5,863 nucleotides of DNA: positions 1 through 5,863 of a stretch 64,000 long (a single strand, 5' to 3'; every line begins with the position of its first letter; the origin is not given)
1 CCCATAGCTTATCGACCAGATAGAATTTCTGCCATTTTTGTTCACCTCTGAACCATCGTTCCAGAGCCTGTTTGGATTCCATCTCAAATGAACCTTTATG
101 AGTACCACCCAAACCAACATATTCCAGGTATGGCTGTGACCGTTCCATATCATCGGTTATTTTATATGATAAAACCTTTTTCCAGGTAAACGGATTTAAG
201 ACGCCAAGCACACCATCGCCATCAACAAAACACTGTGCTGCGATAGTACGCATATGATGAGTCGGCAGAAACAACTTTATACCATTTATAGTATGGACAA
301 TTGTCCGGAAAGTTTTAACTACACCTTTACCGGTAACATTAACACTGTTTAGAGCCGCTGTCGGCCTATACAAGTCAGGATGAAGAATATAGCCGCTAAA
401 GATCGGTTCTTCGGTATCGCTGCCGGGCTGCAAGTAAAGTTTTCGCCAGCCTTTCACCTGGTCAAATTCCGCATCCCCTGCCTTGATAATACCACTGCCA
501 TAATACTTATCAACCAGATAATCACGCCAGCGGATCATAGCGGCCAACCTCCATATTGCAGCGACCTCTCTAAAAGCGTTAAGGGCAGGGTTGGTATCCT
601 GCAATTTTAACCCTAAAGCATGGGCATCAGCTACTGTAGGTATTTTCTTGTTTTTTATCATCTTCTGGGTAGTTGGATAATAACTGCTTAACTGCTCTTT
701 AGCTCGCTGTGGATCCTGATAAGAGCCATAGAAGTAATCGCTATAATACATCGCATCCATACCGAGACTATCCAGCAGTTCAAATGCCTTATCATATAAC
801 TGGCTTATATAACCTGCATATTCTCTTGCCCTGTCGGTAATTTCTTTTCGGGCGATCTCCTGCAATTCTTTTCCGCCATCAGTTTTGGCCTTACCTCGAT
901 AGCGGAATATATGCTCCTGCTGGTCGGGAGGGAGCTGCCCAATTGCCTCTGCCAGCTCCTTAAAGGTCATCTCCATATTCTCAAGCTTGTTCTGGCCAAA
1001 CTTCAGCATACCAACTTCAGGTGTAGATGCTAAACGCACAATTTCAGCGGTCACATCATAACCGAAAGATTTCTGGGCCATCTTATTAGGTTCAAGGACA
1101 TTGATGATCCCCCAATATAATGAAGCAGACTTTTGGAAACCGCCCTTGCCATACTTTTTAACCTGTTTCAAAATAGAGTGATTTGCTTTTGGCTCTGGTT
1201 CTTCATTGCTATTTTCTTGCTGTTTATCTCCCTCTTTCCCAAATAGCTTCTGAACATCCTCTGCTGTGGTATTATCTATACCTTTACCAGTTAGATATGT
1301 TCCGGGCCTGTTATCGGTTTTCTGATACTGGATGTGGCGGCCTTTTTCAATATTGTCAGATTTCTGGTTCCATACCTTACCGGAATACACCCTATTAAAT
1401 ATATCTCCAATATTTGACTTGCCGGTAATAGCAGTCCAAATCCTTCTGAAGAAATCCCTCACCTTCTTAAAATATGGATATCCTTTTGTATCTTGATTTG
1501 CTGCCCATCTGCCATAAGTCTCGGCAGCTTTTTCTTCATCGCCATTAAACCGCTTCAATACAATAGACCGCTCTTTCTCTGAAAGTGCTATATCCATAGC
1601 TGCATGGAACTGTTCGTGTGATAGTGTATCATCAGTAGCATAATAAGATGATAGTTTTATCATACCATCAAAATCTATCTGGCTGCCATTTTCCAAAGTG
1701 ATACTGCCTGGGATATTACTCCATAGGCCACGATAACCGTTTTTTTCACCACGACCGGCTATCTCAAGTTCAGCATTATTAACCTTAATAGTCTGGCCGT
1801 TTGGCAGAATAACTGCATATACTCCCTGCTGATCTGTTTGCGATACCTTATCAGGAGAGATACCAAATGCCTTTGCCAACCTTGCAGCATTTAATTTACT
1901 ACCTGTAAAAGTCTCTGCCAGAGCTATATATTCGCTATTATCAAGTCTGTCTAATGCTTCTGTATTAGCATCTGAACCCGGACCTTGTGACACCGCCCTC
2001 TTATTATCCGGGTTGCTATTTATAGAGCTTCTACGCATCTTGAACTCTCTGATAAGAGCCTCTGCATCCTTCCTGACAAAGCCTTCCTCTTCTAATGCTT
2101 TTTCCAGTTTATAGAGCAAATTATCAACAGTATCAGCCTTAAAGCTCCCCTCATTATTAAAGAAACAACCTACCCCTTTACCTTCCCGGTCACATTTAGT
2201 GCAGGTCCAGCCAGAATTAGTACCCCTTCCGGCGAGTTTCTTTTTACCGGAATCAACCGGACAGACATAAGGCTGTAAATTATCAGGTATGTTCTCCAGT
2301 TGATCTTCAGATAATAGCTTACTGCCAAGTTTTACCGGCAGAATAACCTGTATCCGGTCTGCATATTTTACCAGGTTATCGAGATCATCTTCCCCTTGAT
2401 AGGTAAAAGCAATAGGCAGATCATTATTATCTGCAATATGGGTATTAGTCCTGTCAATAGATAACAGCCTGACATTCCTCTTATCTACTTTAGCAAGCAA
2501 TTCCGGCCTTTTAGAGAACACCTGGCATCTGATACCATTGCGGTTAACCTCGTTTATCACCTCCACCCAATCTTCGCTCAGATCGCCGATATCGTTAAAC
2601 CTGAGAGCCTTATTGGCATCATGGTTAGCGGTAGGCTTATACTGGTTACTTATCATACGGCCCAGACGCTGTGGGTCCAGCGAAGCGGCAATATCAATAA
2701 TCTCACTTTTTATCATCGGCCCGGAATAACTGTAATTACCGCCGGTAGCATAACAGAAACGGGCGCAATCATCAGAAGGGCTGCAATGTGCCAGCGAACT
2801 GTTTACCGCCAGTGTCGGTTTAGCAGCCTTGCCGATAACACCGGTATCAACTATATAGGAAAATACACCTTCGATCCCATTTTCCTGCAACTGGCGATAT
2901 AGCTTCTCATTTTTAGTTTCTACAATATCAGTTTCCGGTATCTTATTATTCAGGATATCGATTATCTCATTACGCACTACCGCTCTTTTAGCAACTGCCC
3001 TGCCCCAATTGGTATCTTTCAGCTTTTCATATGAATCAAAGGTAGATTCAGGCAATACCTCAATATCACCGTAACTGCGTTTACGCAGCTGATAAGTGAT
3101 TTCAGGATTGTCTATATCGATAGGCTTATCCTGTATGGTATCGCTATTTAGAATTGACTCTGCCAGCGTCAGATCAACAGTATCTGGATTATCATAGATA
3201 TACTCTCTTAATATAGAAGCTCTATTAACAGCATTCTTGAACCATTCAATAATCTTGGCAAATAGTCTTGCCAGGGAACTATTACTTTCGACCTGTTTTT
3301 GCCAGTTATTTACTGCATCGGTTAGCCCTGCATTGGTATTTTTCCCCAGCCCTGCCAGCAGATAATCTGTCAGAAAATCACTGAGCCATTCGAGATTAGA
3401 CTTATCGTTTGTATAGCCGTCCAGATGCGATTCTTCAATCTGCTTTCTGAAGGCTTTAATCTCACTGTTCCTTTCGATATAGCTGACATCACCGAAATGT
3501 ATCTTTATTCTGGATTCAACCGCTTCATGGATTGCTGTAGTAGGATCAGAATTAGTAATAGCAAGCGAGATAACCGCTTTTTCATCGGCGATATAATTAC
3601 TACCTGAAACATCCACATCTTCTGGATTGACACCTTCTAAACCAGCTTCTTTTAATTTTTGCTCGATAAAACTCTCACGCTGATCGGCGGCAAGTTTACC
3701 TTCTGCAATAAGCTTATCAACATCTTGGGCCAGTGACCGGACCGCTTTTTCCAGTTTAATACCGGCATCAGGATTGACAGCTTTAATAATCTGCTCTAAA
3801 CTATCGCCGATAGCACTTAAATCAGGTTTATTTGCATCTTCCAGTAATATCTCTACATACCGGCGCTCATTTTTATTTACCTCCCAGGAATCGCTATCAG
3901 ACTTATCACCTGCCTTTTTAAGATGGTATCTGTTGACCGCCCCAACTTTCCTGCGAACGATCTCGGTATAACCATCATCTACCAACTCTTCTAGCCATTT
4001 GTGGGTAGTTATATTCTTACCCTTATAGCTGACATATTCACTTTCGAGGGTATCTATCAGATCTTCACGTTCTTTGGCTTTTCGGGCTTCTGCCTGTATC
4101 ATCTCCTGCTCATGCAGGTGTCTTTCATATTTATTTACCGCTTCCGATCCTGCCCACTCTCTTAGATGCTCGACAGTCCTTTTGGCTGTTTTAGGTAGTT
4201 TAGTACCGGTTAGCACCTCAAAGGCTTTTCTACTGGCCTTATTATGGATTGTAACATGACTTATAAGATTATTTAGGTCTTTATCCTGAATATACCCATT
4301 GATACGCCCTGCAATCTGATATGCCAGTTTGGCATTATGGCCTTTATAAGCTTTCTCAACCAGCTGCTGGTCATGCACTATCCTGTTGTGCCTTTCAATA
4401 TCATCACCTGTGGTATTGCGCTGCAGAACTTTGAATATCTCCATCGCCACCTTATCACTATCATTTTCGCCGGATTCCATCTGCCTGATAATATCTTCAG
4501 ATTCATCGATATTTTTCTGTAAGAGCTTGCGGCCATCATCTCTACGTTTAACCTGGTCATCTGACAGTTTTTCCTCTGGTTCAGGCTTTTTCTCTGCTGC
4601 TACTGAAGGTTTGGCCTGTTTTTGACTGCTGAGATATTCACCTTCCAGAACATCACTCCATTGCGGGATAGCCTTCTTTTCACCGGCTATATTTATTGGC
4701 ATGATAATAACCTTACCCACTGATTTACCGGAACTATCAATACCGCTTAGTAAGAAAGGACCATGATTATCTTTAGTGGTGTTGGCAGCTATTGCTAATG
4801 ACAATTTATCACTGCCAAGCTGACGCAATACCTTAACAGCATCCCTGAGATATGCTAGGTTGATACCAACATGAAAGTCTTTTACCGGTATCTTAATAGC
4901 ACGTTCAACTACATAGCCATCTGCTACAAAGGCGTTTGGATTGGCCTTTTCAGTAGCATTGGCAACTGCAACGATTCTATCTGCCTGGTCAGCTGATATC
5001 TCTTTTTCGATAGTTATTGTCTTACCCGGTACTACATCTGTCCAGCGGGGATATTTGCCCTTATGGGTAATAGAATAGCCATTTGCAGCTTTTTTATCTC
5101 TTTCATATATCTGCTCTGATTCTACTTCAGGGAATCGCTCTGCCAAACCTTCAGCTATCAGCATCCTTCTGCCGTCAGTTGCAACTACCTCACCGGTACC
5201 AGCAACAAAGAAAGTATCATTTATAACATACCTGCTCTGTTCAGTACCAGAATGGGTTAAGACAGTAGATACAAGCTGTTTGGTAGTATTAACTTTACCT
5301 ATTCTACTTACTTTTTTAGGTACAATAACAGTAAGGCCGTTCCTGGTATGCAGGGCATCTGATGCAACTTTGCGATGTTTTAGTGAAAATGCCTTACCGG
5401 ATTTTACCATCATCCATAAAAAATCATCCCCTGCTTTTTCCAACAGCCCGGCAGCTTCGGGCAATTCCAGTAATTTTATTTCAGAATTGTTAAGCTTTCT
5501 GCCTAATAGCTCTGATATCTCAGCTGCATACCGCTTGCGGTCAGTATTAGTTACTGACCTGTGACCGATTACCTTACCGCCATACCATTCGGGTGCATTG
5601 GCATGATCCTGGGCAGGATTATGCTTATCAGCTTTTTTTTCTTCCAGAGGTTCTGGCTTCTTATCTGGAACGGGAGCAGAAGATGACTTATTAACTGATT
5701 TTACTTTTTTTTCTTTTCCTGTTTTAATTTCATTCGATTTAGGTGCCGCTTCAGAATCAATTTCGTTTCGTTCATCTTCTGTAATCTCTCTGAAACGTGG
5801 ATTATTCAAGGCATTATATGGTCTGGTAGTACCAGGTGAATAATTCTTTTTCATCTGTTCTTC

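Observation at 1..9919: One uninterrupted ORF of at least 3306 codons closes the phage structural operon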

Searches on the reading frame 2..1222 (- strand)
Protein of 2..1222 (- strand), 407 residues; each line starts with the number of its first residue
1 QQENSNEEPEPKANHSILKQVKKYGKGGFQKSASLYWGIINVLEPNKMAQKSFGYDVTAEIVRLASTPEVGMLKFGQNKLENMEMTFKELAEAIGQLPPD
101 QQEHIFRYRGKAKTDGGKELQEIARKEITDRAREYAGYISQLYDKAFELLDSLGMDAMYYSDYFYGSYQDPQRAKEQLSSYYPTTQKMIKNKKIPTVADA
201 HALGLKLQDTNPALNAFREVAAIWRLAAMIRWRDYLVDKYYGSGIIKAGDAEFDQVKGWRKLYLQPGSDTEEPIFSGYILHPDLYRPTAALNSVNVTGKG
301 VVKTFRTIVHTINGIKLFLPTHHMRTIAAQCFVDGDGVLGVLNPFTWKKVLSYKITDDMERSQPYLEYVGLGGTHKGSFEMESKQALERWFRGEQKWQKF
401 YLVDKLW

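Call 58: search_protein_families(library=pfam, proteins=[window:2-1222:-], max_evalue=10)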
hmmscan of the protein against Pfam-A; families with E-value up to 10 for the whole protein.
window:2-1222:- (407 aa): 1 family
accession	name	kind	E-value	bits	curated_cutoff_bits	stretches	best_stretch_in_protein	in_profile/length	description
PF13718.12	GNAT_acetyltr_2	-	0.18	11.6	24.6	1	49-154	87-186/229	GNAT acetyltransferase 2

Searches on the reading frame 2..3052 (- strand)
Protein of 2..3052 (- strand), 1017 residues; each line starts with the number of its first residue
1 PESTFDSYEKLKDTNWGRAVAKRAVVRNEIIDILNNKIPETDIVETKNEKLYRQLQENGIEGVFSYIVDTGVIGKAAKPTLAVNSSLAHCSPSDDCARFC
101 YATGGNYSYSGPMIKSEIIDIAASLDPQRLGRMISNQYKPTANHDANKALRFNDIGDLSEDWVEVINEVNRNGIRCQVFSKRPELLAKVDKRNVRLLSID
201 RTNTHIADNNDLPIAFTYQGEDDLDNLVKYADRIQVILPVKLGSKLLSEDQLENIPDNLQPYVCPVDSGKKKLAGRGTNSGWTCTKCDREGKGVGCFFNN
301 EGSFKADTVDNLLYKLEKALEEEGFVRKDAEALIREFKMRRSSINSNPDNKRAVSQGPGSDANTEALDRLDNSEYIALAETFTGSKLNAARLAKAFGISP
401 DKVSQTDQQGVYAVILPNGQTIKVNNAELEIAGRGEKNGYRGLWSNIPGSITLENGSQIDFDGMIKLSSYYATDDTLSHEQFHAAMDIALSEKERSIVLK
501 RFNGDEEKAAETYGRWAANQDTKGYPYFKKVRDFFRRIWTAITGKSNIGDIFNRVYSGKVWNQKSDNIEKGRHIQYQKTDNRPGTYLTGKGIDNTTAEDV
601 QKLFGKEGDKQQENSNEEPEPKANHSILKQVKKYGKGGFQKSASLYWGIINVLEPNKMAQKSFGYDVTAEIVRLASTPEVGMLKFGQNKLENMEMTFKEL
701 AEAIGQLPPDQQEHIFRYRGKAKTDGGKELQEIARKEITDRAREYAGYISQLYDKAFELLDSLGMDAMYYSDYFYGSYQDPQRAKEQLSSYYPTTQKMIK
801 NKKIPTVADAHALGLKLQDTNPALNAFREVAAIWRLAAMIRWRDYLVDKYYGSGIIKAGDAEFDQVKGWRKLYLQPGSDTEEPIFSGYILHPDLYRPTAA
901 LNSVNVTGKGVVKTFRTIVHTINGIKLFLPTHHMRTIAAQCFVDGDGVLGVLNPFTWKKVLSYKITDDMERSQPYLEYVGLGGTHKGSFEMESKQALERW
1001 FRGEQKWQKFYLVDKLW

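Call 50: search_protein_representatives(protein=window:2-3052:-)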
Query: 1017 residues. Proteins with E-value up to 0.001 (for the whole library): 449; up to 1e-10: 312; up to 1e-30: 146. The best 150 are listed.
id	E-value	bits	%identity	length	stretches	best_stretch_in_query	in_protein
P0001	0.0e+00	2117.5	90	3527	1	1-1017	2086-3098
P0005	0.0e+00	1399.2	62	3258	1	1-1008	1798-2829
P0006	2.0e-91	323.8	51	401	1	730-1010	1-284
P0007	1.6e-79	284.5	38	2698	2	656-1004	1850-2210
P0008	1.2e-71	258.4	35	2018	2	643-1001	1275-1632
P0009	8.1e-71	255.6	44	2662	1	4-302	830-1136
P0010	5.9e-70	252.8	42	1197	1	8-311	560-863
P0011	2.0e-69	251.0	44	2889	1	6-301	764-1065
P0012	6.9e-69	249.3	45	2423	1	12-299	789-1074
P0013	1.2e-68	248.4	40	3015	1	7-370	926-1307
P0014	1.6e-68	248.0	43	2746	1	6-299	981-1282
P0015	1.8e-68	247.8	40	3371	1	7-310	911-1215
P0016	2.7e-68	247.3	45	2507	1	8-302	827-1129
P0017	3.3e-68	247.0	43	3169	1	8-301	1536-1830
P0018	1.0e-67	245.4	47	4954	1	8-300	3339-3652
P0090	2.1e-48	181.5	34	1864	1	639-1004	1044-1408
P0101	2.1e-45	171.6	38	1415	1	636-1004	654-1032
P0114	2.8e-40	154.6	41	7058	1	12-274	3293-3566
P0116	9.0e-39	149.6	35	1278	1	648-1000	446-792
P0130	2.6e-34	134.8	31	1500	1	624-999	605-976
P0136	5.7e-33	130.4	31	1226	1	626-996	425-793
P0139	7.0e-32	126.8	29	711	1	648-998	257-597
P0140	7.3e-32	126.7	28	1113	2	628-1001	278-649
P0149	1.3e-30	122.6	26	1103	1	635-1001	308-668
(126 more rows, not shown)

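Call 62: search_protein_families(library=phrogs, proteins=[P0149, P0140, P0136, P0116, P0130, P0101, P0139], max_evalue=0.001)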
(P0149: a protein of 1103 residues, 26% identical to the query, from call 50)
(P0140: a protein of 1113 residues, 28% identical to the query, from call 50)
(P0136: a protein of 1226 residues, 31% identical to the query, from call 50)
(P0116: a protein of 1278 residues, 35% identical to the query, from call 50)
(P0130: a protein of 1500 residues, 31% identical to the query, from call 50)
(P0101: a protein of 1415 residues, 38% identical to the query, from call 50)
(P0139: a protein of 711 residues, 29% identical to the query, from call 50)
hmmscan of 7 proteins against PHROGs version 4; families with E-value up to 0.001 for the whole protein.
P0149 (1103 aa): 0 families

P0140 (1113 aa): 0 families

P0136 (1226 aa): 0 families

P0116 (1278 aa): 0 families

P0130 (1500 aa): 0 families

P0101 (1415 aa): 5 families
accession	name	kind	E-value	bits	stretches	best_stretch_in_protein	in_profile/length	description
phrog_616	-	unknown function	8.1e-48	163.2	2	43-167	1179-1301/2793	-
phrog_30335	-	unknown function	2e-35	122.3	2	39-166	1192-1319/2900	-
phrog_29900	-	unknown function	1.4e-29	103.5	2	58-161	318-422/1028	-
phrog_18947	-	unknown function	2e-28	99.3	2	34-176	1238-1379/1537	-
phrog_21376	-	unknown function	1.9e-07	29.9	1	421-625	523-699/1664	-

P0139 (711 aa): 1 family
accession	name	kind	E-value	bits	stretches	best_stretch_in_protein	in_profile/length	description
phrog_10089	-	moron, auxiliary metabolic gene and host takeover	1.8e-06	25.9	1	151-187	1286-1322/4647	DarB-like antirestriction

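Call 69: search_protein_families(library=pfam, proteins=[P0005, P0007, P0008, P0090], max_evalue=0.001)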
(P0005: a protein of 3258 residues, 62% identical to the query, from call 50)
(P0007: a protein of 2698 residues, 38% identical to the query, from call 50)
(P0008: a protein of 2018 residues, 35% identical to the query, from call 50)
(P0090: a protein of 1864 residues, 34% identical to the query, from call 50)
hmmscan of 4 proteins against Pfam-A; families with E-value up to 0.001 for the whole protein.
P0005 (3258 aa): 0 families

P0007 (2698 aa): 0 families

P0008 (2018 aa): 0 families

P0090 (1864 aa): 0 families

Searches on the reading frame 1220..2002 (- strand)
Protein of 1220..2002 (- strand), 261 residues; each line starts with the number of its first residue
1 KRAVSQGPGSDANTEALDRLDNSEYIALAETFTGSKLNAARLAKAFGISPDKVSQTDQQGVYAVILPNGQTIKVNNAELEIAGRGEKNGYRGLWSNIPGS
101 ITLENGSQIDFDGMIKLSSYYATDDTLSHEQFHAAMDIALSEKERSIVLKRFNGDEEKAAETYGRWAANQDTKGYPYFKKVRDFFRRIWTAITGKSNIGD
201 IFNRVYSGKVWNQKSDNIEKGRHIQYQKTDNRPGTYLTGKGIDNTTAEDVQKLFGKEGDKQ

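Call 58: search_protein_families(library=pfam, proteins=[window:1220-2002:-], max_evalue=10)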
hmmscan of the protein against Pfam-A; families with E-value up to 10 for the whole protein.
window:1220-2002:- (261 aa): 4 families
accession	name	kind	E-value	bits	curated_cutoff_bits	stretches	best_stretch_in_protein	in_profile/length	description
PF16151.10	DUF4859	-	0.015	15.7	22.6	1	36-100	8-70/120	Domain of unknown function (DUF4859)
PF04545.22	Sigma70_r4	-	0.017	15.1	24.1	1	16-56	1-40/50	Sigma-70, region 4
PF10411.14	DsbC_N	-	0.036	14.1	25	1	40-72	12-45/70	Disulfide bond isomerase protein N-terminal domain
PF15638.11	Tox-MPTase2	-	0.042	14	25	1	115-153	99-139/196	Metallopeptidase toxin 2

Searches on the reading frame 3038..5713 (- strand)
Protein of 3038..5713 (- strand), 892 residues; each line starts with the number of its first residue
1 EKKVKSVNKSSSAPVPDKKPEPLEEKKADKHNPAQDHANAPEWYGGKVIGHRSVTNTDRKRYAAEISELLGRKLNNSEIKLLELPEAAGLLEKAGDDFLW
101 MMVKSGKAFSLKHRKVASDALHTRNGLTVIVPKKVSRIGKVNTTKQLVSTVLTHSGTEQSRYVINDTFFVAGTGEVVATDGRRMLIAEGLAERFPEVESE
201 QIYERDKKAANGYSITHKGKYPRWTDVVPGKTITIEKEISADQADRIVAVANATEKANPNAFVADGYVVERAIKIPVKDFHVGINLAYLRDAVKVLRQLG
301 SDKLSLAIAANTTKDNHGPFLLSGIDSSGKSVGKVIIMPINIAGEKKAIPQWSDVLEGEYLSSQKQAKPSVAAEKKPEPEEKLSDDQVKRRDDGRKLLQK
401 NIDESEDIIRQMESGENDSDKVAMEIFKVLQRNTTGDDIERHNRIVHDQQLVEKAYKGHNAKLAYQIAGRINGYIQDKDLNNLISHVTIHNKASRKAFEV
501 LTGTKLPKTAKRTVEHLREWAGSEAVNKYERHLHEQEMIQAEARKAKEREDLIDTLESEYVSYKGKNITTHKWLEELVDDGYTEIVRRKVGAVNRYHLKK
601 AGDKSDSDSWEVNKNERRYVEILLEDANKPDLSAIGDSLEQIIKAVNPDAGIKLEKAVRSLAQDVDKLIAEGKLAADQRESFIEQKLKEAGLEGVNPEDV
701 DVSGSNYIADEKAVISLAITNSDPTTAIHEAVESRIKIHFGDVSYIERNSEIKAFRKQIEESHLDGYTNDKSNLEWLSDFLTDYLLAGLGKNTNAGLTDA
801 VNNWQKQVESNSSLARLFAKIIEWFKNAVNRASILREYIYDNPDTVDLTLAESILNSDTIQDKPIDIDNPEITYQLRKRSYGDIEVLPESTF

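Call 36: find_homologous_proteins(query=window:3038-5713:-)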
Query window:3038-5713:-: 8000 candidates shared short words with the query, none scored E <= 0.001.
